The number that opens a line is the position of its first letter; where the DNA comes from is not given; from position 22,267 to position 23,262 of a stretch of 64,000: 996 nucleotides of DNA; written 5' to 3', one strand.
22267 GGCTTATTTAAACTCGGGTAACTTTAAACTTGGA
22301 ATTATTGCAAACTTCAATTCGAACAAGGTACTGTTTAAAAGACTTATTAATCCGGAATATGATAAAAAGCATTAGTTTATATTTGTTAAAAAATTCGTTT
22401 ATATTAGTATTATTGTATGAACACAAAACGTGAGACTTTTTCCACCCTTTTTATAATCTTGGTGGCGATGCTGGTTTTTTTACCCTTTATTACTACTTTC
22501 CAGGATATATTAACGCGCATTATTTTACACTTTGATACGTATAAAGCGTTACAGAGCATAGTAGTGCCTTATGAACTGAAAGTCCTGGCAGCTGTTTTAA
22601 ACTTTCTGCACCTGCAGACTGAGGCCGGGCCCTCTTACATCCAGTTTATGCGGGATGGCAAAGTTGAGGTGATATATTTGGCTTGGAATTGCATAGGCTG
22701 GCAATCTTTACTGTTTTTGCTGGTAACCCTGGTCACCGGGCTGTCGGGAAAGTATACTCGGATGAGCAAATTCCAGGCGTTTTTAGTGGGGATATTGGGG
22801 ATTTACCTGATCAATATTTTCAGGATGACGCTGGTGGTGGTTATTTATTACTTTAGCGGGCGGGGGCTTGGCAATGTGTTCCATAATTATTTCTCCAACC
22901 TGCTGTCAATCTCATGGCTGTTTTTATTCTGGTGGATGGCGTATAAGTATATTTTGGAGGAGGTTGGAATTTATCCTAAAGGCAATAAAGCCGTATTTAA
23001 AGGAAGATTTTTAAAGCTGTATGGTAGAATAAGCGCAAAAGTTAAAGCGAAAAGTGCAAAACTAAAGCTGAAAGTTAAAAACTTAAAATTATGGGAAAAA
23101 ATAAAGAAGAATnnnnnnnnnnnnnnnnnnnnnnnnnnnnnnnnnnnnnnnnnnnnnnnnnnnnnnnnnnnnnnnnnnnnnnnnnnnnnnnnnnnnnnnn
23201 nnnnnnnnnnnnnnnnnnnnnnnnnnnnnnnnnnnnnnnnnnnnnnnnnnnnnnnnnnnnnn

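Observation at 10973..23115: Giant 3654-aa chimeric protein (transposase-HTH + membrane GT2 synthase + ~36 Kelch-like repeats + PEP-CTERM-like tail) with a cognate mini-exosortase next door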

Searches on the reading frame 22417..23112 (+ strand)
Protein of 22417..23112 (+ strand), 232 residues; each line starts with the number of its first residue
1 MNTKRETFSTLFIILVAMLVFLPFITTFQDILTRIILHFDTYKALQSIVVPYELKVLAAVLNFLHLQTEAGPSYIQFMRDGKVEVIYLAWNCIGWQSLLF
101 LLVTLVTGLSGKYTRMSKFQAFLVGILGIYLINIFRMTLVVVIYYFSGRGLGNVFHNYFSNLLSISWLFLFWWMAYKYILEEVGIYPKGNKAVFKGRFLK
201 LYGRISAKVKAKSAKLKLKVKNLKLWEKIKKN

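Call 6: search_protein_families(library=pfam, proteins=[window:22417-23112:+], max_evalue=0.01)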
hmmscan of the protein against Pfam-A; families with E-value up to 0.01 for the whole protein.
window:22417-23112:+ (232 aa): 0 families

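Call 7: search_protein_families(library=ncbifam, proteins=[window:22417-23112:+], max_evalue=0.01)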
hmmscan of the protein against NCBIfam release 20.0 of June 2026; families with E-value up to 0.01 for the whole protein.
window:22417-23112:+ (232 aa): 7 families
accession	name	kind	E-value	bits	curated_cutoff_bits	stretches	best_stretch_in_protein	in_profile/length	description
TIGR04178.1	exo_archaeo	signature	8.4e-10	38.8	23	1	88-174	3-91/97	exosortase/archaeosortase family protein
TIGR03762.1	archaeo_artC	exception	2.1e-06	27.8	100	1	12-177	119-274/274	archaeosortase C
TIGR04125.1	exosort_PGF_TRM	exception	0.00062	19.3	75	1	12-144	83-199/271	archaeosortase A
NF046081.1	exosort_XrtX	exception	0.002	18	170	1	50-176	37-159/168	exosortase X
TIGR03110.1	exosort_Gpos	exception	0.002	18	102.75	1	11-165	14-165/187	exosortase family protein XrtG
NF004372.0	PRK05740.1-2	equivalog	0.0048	17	134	0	52-93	44-85/123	preprotein translocase subunit SecE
NF004378.0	PRK05740.2-4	equivalog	0.0053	17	171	0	52-92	44-84/122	preprotein translocase subunit SecE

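Call 11: find_homologous_proteins(query=window:22417-23112:+)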
Query window:22417-23112:+ (232 aa): 76 proteins with E <= 0.001 among 1166 candidates.
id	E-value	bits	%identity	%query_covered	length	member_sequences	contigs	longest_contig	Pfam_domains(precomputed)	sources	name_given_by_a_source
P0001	1.5e-134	465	100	93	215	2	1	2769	PF09721.16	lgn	-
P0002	1.5e-91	324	65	94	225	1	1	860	-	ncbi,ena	-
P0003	3.5e-91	323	79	78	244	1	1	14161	-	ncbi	-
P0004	2.0e-83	297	62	90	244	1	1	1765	-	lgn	-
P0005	8.0e-81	289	66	82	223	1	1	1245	PF09721.16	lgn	-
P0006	1.3e-78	282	57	97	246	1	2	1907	-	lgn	-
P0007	2.0e-74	268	61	86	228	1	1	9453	PF09721.16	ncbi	-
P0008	4.1e-74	267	62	79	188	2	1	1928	-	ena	-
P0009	5.3e-74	267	62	78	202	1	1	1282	-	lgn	-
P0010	5.8e-74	267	63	78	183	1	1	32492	-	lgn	-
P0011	2.9e-71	258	62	78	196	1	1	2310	-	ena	-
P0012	3.2e-71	258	63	78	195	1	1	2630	-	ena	-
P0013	5.6e-70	253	59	78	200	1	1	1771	-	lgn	-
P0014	1.4e-69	252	60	77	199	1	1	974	-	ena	-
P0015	1.9e-69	252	58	77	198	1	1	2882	-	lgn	-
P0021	2.4e-63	232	60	71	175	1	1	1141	PF09721.16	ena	-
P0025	2.7e-55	205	51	72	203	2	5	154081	-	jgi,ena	-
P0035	1.7e-46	177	45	78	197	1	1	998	PF09721.16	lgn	-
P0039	4.3e-45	172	47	78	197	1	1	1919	PF09721.16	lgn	-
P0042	6.5e-44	168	42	77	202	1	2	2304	PF09721.16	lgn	-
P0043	1.9e-43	167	43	78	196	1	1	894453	PF09721.16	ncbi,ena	-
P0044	1.9e-43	167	43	77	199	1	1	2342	PF09721.16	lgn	-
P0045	4.1e-43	166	43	70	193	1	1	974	PF09721.16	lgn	-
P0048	1.2e-41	161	44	78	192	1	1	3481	PF09721.16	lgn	-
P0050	2.2e-41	160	43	77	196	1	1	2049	PF09721.16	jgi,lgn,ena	-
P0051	2.6e-41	160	44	78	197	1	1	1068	PF09721.16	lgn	-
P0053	6.4e-41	158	42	78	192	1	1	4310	PF09721.16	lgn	-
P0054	7.8e-41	158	43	69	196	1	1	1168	PF09721.16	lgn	-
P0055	1.3e-40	157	44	77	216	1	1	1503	PF09721.16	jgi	jgi:exosortase/archaeosortase family protein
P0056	4.4e-40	156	43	68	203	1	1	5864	PF09721.16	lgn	-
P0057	1.5e-39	154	42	78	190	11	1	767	PF09721.16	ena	-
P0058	2.0e-39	154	42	78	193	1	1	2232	PF09721.16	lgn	-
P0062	8.2e-39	152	43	78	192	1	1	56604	PF09721.16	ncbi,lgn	-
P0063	1.9e-38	150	41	78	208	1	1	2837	PF09721.16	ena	-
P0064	1.9e-38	150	41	80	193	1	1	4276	PF09721.16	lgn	-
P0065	2.7e-38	150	43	78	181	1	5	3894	PF09721.16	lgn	-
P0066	3.0e-38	150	42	78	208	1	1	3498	PF09721.16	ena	-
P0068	1.7e-37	147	40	78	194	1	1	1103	PF09721.16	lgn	-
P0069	2.3e-37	147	42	78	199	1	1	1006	PF09721.16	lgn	-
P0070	4.6e-37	146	41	77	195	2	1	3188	PF09721.16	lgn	-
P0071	2.7e-36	143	41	75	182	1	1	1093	PF09721.16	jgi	jgi:exosortase/archaeosortase family protein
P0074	4.7e-31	126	41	66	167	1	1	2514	PF09721.16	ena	-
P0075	9.4e-30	122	39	69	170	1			PF09721.16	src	-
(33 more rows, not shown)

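Call 16: find_related_loci(query=A1, collection=genome_contigs, flank=10000)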
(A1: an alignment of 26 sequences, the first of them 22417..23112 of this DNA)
Query A1 (232 aa) in genome_contigs; peptide patterns used: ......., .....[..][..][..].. (x = any residue, [..] = any of these).
227 stretches matched a pattern; 186 encode a relative of the query (tblastn E <= 1e-3); the best 80 are kept; 79 distinct loci.
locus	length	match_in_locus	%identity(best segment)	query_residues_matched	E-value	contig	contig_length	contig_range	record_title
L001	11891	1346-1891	79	1-182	1e-98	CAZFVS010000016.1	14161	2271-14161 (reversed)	MAG TPA_asm: uncultured Gammaproteobacteria bacterium isolate SRP269290_co2_8 genome assembly, contig: NODE_4957_length_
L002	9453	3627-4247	61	1-217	4e-80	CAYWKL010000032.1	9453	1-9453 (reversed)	MAG TPA_asm: uncultured Gammaproteobacteria bacterium isolate binchicken_co38_1283 genome assembly, contig: NODE_15442_l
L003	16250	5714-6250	60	4-182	7e-67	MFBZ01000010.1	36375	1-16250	MAG: Candidatus Curtissbacteria bacterium RIFCSPLOWO2_12_FULL_41_16 rifcsplowo2_12_scaffold_2268, whole genome shotgun s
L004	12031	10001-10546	48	2-182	3e-59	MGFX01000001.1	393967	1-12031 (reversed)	MAG: Candidatus Woesebacteria bacterium RBG_16_42_24 RBG_16_scaffold_1, whole genome shotgun sequence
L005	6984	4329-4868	52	4-182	5e-59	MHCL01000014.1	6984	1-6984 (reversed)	MAG: Candidatus Chisholmbacteria bacterium RIFCSPLOWO2_01_FULL_49_14 rifcsplowo2_01_scaffold_30490, whole genome shotgun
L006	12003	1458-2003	50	2-182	1e-58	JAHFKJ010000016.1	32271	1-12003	MAG: Candidatus Gottesmanbacteria bacterium isolate nzgw407 NODE_1611_length_32272_cov_3.565550, whole genome shotgun se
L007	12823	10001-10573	46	4-184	1e-51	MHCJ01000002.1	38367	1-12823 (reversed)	MAG: Candidatus Chisholmbacteria bacterium RIFCSPHIGHO2_01_FULL_52_32 rifcsphigho2_01_scaffold_2797, whole genome shotgu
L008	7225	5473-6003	44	4-180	4e-51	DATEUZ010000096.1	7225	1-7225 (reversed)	MAG TPA_asm: Patescibacteria group bacterium isolate SMAG_U8354 k141_1997492, whole genome shotgun sequence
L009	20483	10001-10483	50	23-182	3e-50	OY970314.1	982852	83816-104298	MAG: Candidatus Woesebacteria bacterium isolate MFD01299.bin.c.5 genome assembly, chromosome: 1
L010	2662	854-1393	43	3-182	7e-49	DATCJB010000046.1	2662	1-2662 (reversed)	MAG TPA_asm: Patescibacteria group bacterium isolate SMAG_U7874 k141_463518, whole genome shotgun sequence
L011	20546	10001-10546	43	1-182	1e-48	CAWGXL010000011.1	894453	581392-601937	MAG: uncultured bacterium isolate MFD09206.bin.2.20 genome assembly, contig: contig_9876, whole genome shotgun sequence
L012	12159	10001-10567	42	1-189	3e-47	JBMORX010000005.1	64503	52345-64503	MAG: Patescibacteria group bacterium isolate Betzabe_MAG191 MAG191_5, whole genome shotgun sequence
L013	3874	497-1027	44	4-180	6e-47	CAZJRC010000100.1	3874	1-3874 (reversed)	MAG TPA_asm: uncultured Gammaproteobacteria bacterium isolate binchicken_co251_951 genome assembly, contig: NODE_34259_l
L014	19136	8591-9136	43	1-182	1e-46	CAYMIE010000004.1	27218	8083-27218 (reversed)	MAG TPA_asm: uncultured Gammaproteobacteria bacterium isolate SRP050083_co3_380 genome assembly, contig: NODE_1209_lengt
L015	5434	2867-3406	40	1-182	2e-46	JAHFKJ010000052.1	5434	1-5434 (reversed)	MAG: Candidatus Gottesmanbacteria bacterium isolate nzgw407 NODE_28920_length_5435_cov_4.907226, whole genome shotgun se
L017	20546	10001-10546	47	2-182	4e-46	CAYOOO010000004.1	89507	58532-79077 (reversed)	MAG TPA_asm: uncultured Gammaproteobacteria bacterium isolate binchicken_co110_106 genome assembly, contig: NODE_673_len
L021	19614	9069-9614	43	1-182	4e-44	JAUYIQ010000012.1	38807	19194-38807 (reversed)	MAG: Candidatus Curtissbacteria bacterium isolate C24_metabat.bin.101_sub C24_k141_575384, whole genome shotgun sequence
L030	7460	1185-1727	37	1-182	7e-41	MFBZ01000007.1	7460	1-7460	MAG: Candidatus Curtissbacteria bacterium RIFCSPLOWO2_12_FULL_41_16 rifcsplowo2_12_scaffold_19622, whole genome shotgun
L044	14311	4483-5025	42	2-182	1e-38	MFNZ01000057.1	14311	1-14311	MAG: Candidatus Levybacteria bacterium RIFCSPHIGHO2_02_FULL_37_13 rifcsphigho2_02_scaffold_7937, whole genome shotgun se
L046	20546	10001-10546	43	1-182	2e-38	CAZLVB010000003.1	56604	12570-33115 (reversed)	MAG TPA_asm: uncultured Gammaproteobacteria bacterium isolate SRP269290_co3_1053 genome assembly, contig: NODE_418_lengt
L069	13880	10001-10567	35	4-195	5e-33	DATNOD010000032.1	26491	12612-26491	MAG TPA_asm: Candidatus Eisenbacteria bacterium isolate SMAG_U11522 k141_2295366, whole genome shotgun sequence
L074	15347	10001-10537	36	3-180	2e-32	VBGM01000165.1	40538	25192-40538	MAG: Chloroflexi bacterium isolate CF_78 14_1009_12_40cm_scaffold_1984_e:584, whole genome shotgun sequence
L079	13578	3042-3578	33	4-182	8e-32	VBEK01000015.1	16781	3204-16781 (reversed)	MAG: Chloroflexi bacterium isolate CF_24 14_0927_05_40cm_scaffold_1765, whole genome shotgun sequence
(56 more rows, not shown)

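Call 39: search_solved_structures(query=A1, max_evalue=1)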
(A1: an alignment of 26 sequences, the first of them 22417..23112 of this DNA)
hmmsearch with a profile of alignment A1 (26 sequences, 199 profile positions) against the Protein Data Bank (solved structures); distinct sequences matched with E-value up to 1: 1.
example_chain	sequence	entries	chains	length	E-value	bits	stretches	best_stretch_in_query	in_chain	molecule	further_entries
6gc2_L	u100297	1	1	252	0.38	13.5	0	98-116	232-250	Light Chain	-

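Call 56: search_protein_representatives(alignment_id=A1)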
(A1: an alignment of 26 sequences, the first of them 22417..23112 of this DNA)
Query: 26 sequences, 199 profile positions. Proteins with E-value up to 0.001 (for the whole library): 572; up to 1e-10: 204; up to 1e-30: 78. The best 150 are listed.
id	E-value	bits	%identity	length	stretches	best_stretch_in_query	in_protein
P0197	3.6e-76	271.5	-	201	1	3-195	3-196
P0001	4.3e-76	271.2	-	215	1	25-192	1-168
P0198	3.2e-73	261.8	-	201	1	6-192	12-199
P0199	2.7e-66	239.2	-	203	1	9-193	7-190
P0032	3.7e-64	232.3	-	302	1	10-193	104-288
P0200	3.9e-62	225.6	-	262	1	6-191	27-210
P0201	1.4e-59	217.3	-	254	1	9-190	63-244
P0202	7.9e-58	211.6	-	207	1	7-191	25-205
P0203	2.0e-57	210.3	-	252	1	12-193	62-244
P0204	3.1e-57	209.6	-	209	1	12-189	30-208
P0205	7.1e-57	208.5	-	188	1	13-193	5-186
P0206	8.3e-57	208.3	-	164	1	42-192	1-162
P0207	1.8e-56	207.1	-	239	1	11-191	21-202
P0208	2.1e-56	206.9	-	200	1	6-193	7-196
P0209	4.1e-56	206.0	-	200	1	9-190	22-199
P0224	5.0e-48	179.6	-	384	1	10-191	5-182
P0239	1.0e-42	162.2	-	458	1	15-189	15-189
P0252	1.5e-37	145.4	-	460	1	24-193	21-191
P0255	4.2e-37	143.9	-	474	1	14-192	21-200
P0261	2.6e-34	134.8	-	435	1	18-192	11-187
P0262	4.9e-33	130.7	-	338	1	16-192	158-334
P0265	1.1e-32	129.6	-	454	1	12-192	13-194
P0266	1.1e-32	129.5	-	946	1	7-183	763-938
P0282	3.2e-28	115.0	-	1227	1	22-182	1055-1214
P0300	8.7e-24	100.5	-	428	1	17-193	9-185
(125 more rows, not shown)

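Call 57: search_protein_families(library=pfam, proteins=[P0266, P0282, P0239, P0252, P0255, P0261, P0265, P0300, P0224, P0262], max_evalue=0.001)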
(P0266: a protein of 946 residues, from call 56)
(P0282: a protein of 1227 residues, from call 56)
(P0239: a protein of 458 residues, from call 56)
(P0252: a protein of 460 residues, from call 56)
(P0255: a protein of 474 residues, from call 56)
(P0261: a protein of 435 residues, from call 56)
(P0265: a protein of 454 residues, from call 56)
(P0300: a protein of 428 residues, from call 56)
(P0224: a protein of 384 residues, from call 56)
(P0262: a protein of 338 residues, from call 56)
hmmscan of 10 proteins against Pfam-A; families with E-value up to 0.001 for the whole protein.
P0266 (946 aa): 4 families
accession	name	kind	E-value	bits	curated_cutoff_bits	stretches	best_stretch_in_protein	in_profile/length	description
PF00535.33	Glycos_transf_2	-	3.7e-20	73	23.3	1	92-208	1-110/168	Glycosyl transferase family 2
PF13641.12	Glyco_tranf_2_3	-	7e-20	72.5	27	1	91-339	3-230/230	Glycosyltransferase like family 2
PF13632.12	Glyco_trans_2_3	-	2.2e-18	67.2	27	1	180-388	2-168/198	Glycosyl transferase family group 2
PF09721.15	Exosortase_EpsH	-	1.3e-08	35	25.7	1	731-936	77-250/254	Transmembrane exosortase (Exosortase_EpsH)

P0282 (1227 aa): 4 families
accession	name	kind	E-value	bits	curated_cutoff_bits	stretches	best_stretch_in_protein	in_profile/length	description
PF13641.12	Glyco_tranf_2_3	-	2.7e-21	77.1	27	2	77-189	1-111/230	Glycosyltransferase like family 2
PF00535.33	Glycos_transf_2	-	8e-21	75.1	23.3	1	81-194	1-108/168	Glycosyl transferase family 2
PF13632.12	Glyco_trans_2_3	-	7.6e-16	59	27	1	255-452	28-197/198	Glycosyl transferase family group 2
PF13506.12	Glyco_transf_21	-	0.00079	19.4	21.7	0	278-366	80-173/174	Glycosyl transferase family 21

P0239 (458 aa): 0 families

P0252 (460 aa): 0 families

P0255 (474 aa): 1 family
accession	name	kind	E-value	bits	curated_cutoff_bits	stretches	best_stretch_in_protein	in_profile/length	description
PF09721.15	Exosortase_EpsH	-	0.00017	21.5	25.7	1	51-189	115-250/254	Transmembrane exosortase (Exosortase_EpsH)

P0261 (435 aa): 0 families

P0265 (454 aa): 0 families

P0300 (428 aa): 1 family
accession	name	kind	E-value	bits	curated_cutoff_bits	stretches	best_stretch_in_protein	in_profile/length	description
PF14729.13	DUF4467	-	0.00015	22.5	25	1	346-392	28-72/94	Domain of unknown function with cystatin-like fold (DUF4467)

P0224 (384 aa): 10 families
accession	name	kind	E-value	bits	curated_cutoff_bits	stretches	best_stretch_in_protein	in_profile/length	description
PF08241.18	Methyltransf_11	-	5.4e-21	75.5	21.2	1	224-317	1-95/95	Methyltransferase domain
PF13649.12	Methyltransf_25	-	7.6e-18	65.4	27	1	224-313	2-97/97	Methyltransferase domain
PF08242.18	Methyltransf_12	-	1.1e-17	64.9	30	1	224-315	1-98/98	Methyltransferase domain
PF13847.12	Methyltransf_31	-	1.4e-17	64.2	27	1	224-319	8-111/145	Methyltransferase domain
PF13489.12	Methyltransf_23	-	7.4e-17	62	27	1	209-365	11-160/164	Methyltransferase domain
PF05401.17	NodS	-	6.4e-07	29.8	24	1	201-300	24-124/201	Nodulation protein S (NodS)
PF01209.24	Ubie_methyltran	-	1.5e-06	28.2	20.1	1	204-317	32-151/233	ubiE/COQ5 methyltransferase family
PF07021.18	MetW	-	2.5e-05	24.4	21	1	221-311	15-104/193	Methionine biosynthesis protein MetW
PF05175.20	MTS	-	3e-05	24.2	23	1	210-317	22-138/170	Methyltransferase small domain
PF05219.18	DREV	-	0.00022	20.9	26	1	216-322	91-191/265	DREV methyltransferase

P0262 (338 aa): 1 family
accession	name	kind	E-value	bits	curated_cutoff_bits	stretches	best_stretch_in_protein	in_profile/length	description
PF09721.15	Exosortase_EpsH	-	7.2e-08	32.6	25.7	1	124-324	80-251/254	Transmembrane exosortase (Exosortase_EpsH)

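Call 59: search_protein_families(library=ncbifam, proteins=[P0266, L074:7638-9998:+, L074:10001-10555:+, P0043, P0062, P0025, L079:3042-3596:+, L069:10001-10567:+], max_evalue=0.001)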
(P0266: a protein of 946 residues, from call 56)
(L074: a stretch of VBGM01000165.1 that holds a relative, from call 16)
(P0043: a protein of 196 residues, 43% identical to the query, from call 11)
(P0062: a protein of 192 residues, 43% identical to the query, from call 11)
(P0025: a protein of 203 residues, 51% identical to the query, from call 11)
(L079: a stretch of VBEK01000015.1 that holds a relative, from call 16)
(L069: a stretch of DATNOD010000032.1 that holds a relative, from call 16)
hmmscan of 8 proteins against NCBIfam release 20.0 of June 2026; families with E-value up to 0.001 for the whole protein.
P0266 (946 aa): 19 families
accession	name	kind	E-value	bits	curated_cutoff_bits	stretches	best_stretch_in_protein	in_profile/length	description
TIGR03937.1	PgaC_IcaA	equivalog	1.5e-26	93.3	422.3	2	79-208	35-157/407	poly-beta-1,6-N-acetyl-D-glucosamine synthase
TIGR03030.1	CelA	equivalog_domain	8.7e-20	70.3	699.1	2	80-204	122-256/714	UDP-forming cellulose synthase catalytic subunit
NF053846.1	glyco_with_XrtP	equivalog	5.3e-13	48.4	520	1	113-385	64-342/440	XrtP-associated glycosyltransferase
NF008558.0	PRK11498.1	equivalog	4.2e-10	38.2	992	1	85-204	269-380/872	UDP-forming cellulose synthase catalytic subunit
TIGR04178.1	exo_archaeo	signature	3.8e-09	36.7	23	1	850-938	3-92/97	exosortase/archaeosortase family protein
TIGR04242.1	nodulat_NodC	equivalog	4.8e-09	35.7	550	1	79-339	38-283/395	chitooligosaccharide synthase NodC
NF041865.1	EpsU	equivalog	1.3e-07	31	700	1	95-355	45-280/394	exopolysaccharide biosynthesis GT2 family glycosyltransferase EpsU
NF041875.1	EPS_EpsD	equivalog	1.7e-06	27.7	370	1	91-204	1-107/325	exopolysaccharide biosynthesis glycosyltransferase EpsD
NF047683.1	TeichurnBiosyTuaG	equivalog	1.3e-05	24.9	400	1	88-205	5-115/252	teichuronic acid biosynthesis protein TuaG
NF047588.1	GlcsyltransPgfSStrep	equivalog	2.1e-05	23.9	500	1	91-203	3-112/308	glycosyltransferase PgfS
TIGR03111.1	glyc2_xrt_Gpos1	hypoth_equivalog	3.9e-05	22.6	363.95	1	81-354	41-299/439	TIGR03111 family XrtG-associated glycosyltransferase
TIGR03965.1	mycofact_glyco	equivalog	0.0001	21.3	280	0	87-203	72-181/467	mycofactocin biosynthesis glycosyltransferase MftF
NF007482.0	PRK10073.1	equivalog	0.00017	20.7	423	1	86-199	3-108/334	glycosyltransferase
NF046081.1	exosort_XrtX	exception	0.0002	21.3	170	1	847-944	72-165/168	exosortase X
NF045692.1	OglycostaseCruG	equivalog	0.00027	20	600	1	85-201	37-152/386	2'-O-glycosyltransferase CruG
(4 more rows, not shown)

L074:7638-9998:+ (787 aa): 17 families
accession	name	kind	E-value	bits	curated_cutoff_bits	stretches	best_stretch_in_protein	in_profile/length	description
TIGR03937.1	PgaC_IcaA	equivalog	1.6e-24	86.6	422.3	2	139-255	38-153/407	poly-beta-1,6-N-acetyl-D-glucosamine synthase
TIGR03030.1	CelA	equivalog_domain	1.9e-13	49.4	699.1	2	328-394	309-377/714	UDP-forming cellulose synthase catalytic subunit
NF041875.1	EPS_EpsD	equivalog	2.7e-10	40.2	370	1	148-370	1-202/325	exopolysaccharide biosynthesis glycosyltransferase EpsD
NF053846.1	glyco_with_XrtP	equivalog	5.1e-10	38.6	520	1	341-426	245-329/440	XrtP-associated glycosyltransferase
TIGR03965.1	mycofact_glyco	equivalog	7.6e-10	38.2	280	1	146-254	74-181/467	mycofactocin biosynthesis glycosyltransferase MftF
TIGR04242.1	nodulat_NodC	equivalog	7e-09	35.1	550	0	140-246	42-150/395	chitooligosaccharide synthase NodC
NF045692.1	OglycostaseCruG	equivalog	2.6e-08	33.2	600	1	148-243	43-143/386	2'-O-glycosyltransferase CruG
NF041865.1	EpsU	equivalog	4.9e-08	32.4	700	1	150-404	43-274/394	exopolysaccharide biosynthesis GT2 family glycosyltransferase EpsU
NF008558.0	PRK11498.1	equivalog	6.8e-07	27.6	992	0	146-254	273-379/872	UDP-forming cellulose synthase catalytic subunit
NF047683.1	TeichurnBiosyTuaG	equivalog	2.2e-06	27.5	400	1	145-241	5-100/252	teichuronic acid biosynthesis protein TuaG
NF007482.0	PRK10073.1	equivalog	4.3e-06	26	423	1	146-209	6-71/334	glycosyltransferase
NF041391.1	DPhHxTase_Halo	equivalog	9.6e-06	24.7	375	1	153-257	2-98/213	dolichyl-phosphate hexose transferase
TIGR04283.1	glyco_like_mftF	equivalog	1e-05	25.2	182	1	148-202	1-52/221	TIGR04283 family arsenosugar biosynthesis glycosyltransferase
NF050050.1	ProtGlycPglI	equivalog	1.3e-05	24.7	500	1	146-250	2-106/306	GalNAc(5)-diNAcBac-PP-undecaprenol beta-1,3-glucosyltransferase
NF011305.0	PRK14716.1-3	equivalog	0.00012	21.4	409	0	304-366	197-267/486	glycosyl transferase family protein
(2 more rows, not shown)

L074:10001-10555:+ (185 aa): 4 families
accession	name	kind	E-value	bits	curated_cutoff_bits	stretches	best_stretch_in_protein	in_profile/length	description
TIGR04297.1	thauma_sortase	exception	4.6e-08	32.9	250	1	38-172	146-284/307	thaumarchaeosortase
TIGR04178.1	exo_archaeo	signature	1.7e-07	31.4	23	1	88-174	3-92/97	exosortase/archaeosortase family protein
TIGR03762.1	archaeo_artC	exception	2.2e-05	24.4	100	1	57-165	153-264/274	archaeosortase C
NF046081.1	exosort_XrtX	exception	3.6e-05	23.7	170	1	52-173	40-157/168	exosortase X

P0043 (196 aa): 2 families
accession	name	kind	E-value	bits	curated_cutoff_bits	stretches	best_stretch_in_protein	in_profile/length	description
TIGR04178.1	exo_archaeo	signature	6.4e-10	39.2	23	1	95-184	2-92/97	exosortase/archaeosortase family protein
TIGR03762.1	archaeo_artC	exception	4.1e-08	33.4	100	1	19-181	116-270/274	archaeosortase C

P0062 (192 aa): 3 families
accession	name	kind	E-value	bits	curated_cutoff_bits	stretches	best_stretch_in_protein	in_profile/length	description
TIGR04178.1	exo_archaeo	signature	4.3e-09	36.6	23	1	94-182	2-91/97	exosortase/archaeosortase family protein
TIGR03762.1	archaeo_artC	exception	1.3e-08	35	100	1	24-181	120-270/274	archaeosortase C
NF033464.1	cyanoexo_CrtC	exception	0.00019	21.1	225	1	41-159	132-247/278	cyanoexosortase C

P0025 (203 aa): 1 family
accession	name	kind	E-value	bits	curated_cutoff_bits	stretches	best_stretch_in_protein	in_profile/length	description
TIGR04178.1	exo_archaeo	signature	1.7e-06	28.2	23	1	103-189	3-91/97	exosortase/archaeosortase family protein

L079:3042-3596:+ (185 aa): 6 families
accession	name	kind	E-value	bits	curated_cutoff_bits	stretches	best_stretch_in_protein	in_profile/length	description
TIGR03762.1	archaeo_artC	exception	6.6e-10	39.3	100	1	54-164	153-263/274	archaeosortase C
TIGR04178.1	exo_archaeo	signature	2.4e-09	37.4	23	1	85-173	3-93/97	exosortase/archaeosortase family protein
NF033464.1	cyanoexo_CrtC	exception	1.1e-08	35.1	225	1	52-177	155-276/278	cyanoexosortase C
NF046081.1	exosort_XrtX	exception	4.9e-06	26.5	170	1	41-172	35-158/168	exosortase X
TIGR04297.1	thauma_sortase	exception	0.00027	20.5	250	1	39-169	150-283/307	thaumarchaeosortase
TIGR02602.1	8TM_EpsH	subfamily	0.00048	19.7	105.55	1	10-175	92-240/241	exosortase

L069:10001-10567:+ (189 aa): 6 families
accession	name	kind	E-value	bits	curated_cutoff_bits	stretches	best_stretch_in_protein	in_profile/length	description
TIGR04178.1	exo_archaeo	signature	1.4e-07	31.7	23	1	86-174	3-93/97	exosortase/archaeosortase family protein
NF046081.1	exosort_XrtX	exception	1.6e-07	31.4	170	1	40-173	33-158/168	exosortase X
TIGR04297.1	thauma_sortase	exception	4.9e-07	29.5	250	1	40-173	150-286/307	thaumarchaeosortase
TIGR03762.1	archaeo_artC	exception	1.9e-06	27.9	100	1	55-171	153-271/274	archaeosortase C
NF033464.1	cyanoexo_CrtC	exception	2.1e-06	27.5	225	1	23-177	125-275/278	cyanoexosortase C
NF012138.0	exosort_XrtR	exception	4.5e-05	23.7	150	1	52-165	30-144/160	exosortase R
